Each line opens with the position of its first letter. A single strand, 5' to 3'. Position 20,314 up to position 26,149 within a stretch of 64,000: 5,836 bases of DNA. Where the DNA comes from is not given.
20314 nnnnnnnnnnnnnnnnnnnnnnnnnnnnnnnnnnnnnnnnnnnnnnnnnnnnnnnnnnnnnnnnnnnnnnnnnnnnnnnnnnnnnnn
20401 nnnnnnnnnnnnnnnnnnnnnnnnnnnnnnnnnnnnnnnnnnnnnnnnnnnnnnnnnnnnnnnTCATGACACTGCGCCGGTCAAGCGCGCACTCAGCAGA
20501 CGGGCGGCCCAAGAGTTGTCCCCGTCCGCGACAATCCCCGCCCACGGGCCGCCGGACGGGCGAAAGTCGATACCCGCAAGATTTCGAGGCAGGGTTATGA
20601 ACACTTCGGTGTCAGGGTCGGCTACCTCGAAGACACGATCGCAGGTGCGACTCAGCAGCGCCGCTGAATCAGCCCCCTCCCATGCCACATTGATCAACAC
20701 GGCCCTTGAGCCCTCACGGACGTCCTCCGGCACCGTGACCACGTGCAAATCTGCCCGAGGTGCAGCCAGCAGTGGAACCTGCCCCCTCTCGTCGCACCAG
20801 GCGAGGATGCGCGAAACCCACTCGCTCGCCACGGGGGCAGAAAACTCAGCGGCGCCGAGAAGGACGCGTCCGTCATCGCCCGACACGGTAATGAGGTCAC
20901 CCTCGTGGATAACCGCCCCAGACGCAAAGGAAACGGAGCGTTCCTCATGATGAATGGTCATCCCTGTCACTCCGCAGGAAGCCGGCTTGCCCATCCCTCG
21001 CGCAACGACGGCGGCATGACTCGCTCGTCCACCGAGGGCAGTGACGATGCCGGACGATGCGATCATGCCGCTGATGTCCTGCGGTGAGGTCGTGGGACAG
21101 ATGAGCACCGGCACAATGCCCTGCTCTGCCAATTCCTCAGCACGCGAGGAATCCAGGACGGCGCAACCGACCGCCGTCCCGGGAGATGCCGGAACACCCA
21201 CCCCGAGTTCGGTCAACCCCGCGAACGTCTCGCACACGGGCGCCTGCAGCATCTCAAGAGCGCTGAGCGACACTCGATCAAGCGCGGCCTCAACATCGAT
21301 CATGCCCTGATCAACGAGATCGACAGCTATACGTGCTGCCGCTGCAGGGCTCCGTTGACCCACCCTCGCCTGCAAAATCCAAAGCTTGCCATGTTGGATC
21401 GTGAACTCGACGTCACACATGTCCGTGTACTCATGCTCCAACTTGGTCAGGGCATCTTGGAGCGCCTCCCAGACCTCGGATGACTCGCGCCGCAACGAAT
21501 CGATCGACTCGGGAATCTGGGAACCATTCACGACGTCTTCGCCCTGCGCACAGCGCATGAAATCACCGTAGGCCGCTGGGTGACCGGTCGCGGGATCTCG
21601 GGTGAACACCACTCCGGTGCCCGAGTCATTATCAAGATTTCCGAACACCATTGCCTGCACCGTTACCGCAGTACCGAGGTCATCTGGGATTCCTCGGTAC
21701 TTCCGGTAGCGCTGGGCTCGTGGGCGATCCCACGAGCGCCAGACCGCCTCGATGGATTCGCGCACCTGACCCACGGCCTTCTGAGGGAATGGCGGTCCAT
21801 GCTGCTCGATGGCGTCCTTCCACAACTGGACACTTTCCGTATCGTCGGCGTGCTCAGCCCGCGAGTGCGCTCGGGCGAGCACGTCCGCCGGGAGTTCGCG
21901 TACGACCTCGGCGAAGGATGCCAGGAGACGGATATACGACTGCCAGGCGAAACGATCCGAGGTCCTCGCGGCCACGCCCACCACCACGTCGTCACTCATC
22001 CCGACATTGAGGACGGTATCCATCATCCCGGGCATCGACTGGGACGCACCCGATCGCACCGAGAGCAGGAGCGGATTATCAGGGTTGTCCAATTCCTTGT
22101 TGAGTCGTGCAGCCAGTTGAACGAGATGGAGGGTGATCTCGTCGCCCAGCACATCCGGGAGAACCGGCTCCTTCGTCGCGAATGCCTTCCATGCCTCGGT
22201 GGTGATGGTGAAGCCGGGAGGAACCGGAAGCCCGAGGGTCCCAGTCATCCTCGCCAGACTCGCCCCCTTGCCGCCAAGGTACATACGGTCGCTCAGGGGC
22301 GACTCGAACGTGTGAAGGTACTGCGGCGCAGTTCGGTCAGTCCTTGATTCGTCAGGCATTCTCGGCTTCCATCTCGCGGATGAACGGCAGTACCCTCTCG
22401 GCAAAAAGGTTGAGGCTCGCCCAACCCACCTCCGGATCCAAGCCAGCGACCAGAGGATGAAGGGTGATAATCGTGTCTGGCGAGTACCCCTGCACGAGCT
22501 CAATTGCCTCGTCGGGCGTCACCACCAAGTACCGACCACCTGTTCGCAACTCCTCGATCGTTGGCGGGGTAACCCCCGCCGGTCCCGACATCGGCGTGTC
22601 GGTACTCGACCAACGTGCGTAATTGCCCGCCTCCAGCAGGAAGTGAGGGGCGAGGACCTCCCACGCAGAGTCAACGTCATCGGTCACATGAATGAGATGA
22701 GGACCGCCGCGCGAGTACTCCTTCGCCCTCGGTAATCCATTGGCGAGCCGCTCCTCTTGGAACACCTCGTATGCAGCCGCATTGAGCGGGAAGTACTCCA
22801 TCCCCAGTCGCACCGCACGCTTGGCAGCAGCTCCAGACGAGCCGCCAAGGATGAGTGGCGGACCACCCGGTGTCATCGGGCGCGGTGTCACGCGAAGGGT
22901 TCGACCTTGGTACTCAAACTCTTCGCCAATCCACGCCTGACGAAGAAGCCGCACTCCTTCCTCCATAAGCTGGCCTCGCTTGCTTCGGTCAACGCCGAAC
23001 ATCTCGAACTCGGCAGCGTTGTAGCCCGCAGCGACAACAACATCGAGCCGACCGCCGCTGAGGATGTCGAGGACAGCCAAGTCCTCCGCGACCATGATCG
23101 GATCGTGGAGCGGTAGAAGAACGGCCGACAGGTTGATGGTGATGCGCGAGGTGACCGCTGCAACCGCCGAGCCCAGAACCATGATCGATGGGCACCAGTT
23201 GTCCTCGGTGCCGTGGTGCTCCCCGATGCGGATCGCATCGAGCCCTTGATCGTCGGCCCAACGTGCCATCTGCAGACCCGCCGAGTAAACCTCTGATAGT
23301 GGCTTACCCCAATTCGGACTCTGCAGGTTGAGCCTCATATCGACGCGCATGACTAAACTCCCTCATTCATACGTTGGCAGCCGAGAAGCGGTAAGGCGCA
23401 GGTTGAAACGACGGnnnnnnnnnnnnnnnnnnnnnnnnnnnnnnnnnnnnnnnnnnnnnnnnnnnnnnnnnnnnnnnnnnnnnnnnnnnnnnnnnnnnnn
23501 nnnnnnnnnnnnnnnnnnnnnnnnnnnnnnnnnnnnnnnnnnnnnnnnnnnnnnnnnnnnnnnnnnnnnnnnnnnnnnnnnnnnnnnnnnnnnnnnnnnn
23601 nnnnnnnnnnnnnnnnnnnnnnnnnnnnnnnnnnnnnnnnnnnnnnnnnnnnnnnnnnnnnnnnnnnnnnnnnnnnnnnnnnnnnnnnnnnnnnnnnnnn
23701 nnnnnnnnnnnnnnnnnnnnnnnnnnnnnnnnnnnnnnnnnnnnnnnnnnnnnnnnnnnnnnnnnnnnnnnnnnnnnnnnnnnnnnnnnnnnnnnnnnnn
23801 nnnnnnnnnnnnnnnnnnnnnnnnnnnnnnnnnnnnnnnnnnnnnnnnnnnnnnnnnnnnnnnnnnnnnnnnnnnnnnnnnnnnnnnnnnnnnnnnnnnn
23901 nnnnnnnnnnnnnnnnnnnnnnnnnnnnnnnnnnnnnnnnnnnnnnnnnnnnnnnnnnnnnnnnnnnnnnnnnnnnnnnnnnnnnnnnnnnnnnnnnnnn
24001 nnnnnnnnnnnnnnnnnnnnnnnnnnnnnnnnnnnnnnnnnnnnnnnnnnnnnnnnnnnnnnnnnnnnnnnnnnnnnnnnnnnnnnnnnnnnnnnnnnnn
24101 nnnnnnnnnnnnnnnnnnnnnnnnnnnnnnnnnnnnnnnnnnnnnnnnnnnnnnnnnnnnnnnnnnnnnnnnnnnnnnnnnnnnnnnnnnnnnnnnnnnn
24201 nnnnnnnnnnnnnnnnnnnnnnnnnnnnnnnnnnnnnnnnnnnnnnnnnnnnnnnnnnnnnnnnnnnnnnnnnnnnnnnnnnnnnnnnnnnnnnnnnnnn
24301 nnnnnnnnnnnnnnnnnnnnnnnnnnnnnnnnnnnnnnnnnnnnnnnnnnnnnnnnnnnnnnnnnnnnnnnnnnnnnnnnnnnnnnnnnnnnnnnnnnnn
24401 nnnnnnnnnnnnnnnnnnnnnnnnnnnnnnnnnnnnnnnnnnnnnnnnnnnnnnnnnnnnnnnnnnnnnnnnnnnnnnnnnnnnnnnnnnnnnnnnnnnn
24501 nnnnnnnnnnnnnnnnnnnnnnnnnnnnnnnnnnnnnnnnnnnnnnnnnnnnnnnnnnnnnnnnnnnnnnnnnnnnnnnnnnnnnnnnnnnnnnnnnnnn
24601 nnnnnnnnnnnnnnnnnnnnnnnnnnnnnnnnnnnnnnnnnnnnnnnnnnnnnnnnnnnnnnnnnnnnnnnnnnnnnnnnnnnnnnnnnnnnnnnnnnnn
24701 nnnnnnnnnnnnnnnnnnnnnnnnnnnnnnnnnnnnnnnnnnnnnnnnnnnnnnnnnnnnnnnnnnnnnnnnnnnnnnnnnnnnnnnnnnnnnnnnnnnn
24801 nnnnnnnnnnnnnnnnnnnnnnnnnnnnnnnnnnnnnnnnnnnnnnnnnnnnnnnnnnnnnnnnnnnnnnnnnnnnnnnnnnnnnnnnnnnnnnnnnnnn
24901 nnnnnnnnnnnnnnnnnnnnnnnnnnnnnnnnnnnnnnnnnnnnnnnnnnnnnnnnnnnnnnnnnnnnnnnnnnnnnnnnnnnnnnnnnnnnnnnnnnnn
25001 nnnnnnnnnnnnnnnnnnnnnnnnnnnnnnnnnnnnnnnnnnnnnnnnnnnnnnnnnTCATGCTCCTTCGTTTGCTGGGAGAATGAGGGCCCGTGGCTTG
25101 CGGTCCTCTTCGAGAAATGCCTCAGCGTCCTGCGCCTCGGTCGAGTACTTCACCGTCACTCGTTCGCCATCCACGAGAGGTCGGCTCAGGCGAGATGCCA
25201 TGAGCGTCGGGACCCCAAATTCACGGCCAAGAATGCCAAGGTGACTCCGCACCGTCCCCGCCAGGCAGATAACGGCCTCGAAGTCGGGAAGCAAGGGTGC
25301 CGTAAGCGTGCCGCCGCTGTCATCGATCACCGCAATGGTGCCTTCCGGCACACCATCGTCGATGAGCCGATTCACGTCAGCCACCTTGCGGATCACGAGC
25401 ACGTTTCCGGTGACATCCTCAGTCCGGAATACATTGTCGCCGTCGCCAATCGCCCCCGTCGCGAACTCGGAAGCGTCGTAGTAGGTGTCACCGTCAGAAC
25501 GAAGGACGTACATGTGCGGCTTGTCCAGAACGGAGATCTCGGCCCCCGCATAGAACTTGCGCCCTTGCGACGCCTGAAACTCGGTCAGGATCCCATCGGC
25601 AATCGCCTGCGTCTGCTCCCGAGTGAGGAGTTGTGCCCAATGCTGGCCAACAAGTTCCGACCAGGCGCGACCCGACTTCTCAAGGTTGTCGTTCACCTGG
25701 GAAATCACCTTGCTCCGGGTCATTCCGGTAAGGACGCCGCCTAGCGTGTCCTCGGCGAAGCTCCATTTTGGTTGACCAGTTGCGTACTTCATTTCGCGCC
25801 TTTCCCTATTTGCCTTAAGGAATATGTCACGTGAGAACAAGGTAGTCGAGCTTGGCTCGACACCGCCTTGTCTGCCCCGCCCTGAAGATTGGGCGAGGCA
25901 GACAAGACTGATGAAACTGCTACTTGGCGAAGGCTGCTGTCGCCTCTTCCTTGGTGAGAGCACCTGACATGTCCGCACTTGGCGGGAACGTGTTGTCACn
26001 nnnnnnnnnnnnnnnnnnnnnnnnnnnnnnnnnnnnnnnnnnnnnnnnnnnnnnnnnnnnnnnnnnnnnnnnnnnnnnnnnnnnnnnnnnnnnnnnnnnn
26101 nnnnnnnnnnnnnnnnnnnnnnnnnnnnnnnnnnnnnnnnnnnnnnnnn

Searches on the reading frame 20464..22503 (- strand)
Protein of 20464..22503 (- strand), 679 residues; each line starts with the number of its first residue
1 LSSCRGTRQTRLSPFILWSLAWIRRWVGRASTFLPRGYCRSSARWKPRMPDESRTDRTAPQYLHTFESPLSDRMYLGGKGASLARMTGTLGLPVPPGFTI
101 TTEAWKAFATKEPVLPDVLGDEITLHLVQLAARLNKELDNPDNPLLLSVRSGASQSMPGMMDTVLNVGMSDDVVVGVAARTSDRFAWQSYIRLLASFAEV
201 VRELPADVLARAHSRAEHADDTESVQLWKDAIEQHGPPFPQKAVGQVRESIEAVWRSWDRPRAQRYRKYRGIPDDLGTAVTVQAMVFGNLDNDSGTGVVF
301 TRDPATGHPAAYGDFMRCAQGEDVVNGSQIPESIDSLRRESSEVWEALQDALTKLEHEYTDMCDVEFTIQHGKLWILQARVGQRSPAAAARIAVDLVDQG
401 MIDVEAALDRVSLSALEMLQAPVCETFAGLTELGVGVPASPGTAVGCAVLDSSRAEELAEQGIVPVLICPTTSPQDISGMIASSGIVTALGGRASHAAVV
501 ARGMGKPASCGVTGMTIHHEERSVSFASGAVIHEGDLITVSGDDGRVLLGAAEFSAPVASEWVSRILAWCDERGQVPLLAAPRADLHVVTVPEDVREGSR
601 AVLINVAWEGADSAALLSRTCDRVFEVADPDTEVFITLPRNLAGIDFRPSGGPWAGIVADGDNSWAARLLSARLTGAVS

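Call 32: search_protein_families(library=pfam, proteins=[window:20464-22503:-], max_evalue=0.00001)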
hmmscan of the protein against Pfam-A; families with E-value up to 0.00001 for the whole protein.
window:20464-22503:- (679 aa): 2 families
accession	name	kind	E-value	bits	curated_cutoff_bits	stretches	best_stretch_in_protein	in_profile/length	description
PF01326.24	PPDK_N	-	2e-45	155.9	27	3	120-334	78-220/328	Pyruvate phosphate dikinase, AMP/ATP-binding domain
PF00391.29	PEP-utilizers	-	1.1e-17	63.8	23.1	1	466-545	6-72/72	PEP-utilising enzyme, mobile domain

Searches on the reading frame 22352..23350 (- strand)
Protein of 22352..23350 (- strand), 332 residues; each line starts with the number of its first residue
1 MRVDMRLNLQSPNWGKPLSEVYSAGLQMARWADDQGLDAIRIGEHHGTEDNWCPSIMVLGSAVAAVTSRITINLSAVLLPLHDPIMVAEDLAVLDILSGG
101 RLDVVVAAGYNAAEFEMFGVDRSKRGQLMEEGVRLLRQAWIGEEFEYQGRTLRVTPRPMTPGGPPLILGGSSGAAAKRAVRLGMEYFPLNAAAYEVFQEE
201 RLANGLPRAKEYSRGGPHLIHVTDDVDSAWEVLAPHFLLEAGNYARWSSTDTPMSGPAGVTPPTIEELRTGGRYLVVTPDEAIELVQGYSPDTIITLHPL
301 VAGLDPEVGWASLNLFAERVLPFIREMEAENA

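Call 32: search_protein_families(library=pfam, proteins=[window:22352-23350:-], max_evalue=0.00001)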
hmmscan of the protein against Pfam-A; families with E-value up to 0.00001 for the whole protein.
window:22352-23350:- (332 aa): 1 family
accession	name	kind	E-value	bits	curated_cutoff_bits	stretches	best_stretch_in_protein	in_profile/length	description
PF00296.26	Bac_luciferase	-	1.3e-44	153.3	27.9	1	15-237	13-245/314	Luciferase-like monooxygenase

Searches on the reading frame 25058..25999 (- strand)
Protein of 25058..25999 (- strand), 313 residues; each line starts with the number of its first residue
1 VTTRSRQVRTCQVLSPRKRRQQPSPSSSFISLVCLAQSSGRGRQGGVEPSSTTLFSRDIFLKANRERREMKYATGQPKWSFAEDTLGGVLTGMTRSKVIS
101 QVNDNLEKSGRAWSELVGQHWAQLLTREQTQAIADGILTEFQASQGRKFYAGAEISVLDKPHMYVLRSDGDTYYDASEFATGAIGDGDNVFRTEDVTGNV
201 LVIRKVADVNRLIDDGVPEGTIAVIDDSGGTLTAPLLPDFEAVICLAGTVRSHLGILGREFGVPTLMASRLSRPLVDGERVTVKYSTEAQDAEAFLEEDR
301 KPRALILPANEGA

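Call 82: search_protein_families(library=pfam, proteins=[window:25058-25999:-], max_evalue=0.1)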
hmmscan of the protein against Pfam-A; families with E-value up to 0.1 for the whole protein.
window:25058-25999:- (313 aa): 1 family
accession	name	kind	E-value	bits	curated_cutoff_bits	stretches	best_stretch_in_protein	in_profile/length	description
PF00391.29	PEP-utilizers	-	1.8e-05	24.7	23.1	1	218-284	2-68/72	PEP-utilising enzyme, mobile domain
